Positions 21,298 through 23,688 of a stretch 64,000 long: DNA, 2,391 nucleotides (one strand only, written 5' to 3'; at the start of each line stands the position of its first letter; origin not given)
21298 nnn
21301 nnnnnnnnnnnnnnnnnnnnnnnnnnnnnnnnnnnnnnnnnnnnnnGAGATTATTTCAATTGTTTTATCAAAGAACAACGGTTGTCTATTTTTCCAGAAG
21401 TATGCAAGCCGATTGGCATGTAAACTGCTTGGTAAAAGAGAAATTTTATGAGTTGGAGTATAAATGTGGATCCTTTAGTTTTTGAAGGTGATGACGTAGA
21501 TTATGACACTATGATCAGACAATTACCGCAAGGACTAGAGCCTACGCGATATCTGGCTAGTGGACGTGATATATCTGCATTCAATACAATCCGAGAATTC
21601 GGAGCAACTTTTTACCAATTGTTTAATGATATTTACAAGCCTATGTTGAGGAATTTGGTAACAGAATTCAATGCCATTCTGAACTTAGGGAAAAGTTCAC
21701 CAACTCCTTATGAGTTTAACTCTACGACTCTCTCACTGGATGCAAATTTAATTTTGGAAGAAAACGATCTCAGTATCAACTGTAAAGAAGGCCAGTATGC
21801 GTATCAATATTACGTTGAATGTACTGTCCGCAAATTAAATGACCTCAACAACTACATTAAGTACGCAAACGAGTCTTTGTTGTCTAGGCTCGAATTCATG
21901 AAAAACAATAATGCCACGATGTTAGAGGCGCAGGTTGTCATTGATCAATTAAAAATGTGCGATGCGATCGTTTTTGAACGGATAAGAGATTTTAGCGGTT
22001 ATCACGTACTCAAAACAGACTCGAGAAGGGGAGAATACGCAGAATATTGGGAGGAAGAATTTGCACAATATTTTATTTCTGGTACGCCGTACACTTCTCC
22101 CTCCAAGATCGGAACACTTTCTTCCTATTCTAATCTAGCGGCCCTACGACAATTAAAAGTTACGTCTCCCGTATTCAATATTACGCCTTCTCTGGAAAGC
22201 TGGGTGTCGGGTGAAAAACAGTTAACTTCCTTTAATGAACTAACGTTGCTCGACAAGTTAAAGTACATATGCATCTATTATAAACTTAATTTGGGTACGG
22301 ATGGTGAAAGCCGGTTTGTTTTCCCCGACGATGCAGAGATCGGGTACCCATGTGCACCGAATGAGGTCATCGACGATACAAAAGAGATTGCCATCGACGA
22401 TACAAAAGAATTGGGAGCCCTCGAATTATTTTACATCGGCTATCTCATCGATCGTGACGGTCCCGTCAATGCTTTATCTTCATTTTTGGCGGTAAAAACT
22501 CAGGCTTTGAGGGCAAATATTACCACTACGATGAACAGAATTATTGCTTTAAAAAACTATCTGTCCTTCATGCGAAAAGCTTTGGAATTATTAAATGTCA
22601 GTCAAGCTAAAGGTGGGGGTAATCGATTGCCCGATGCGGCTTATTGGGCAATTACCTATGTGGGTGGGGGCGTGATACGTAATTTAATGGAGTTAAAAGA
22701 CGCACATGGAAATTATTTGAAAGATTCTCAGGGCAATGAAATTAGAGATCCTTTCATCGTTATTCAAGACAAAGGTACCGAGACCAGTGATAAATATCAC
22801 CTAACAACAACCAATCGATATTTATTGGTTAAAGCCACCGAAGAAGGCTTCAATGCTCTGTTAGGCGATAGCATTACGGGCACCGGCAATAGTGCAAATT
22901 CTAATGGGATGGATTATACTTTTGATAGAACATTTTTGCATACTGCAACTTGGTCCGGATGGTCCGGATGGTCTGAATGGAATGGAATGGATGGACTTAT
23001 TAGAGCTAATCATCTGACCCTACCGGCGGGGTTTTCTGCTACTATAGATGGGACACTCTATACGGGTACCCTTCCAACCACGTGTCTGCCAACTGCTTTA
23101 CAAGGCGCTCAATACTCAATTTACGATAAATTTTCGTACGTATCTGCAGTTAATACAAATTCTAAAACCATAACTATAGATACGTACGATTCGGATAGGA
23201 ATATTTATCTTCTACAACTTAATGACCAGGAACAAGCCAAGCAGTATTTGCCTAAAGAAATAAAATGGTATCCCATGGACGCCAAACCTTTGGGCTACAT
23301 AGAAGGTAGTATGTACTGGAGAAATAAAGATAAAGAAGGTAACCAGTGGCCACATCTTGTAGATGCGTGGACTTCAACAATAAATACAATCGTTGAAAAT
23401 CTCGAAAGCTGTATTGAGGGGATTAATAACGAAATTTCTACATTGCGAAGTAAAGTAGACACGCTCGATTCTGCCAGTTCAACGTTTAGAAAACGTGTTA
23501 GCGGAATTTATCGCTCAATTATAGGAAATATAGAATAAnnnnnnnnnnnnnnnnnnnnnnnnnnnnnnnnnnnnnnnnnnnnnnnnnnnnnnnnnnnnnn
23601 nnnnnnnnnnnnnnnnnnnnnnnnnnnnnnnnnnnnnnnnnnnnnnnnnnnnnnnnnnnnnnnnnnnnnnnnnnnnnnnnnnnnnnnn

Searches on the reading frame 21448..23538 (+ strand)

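Call 3: search_protein_families(library=pfam, proteins=[window:21448-23538:+], max_evalue=0.01)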
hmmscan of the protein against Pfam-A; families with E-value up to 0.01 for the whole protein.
window:21448-23538:+ (696 aa): 1 family
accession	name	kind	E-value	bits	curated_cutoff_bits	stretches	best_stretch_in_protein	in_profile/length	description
PF14663.11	RasGEF_N_2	-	0.0048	17.7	27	0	120-210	4-95/108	Rapamycin-insensitive companion of mTOR RasGEF_N domain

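Call 6: search_protein_families(library=ncbifam, proteins=[window:21448-23538:+], max_evalue=0.01)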
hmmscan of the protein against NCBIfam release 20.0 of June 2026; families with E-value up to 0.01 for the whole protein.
window:21448-23538:+ (696 aa): 0 families

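Call 24: search_protein_families(library=phrogs, proteins=[window:21448-23538:+], max_evalue=0.1)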
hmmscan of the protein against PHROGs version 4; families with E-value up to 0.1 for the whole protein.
window:21448-23538:+ (696 aa): 0 families
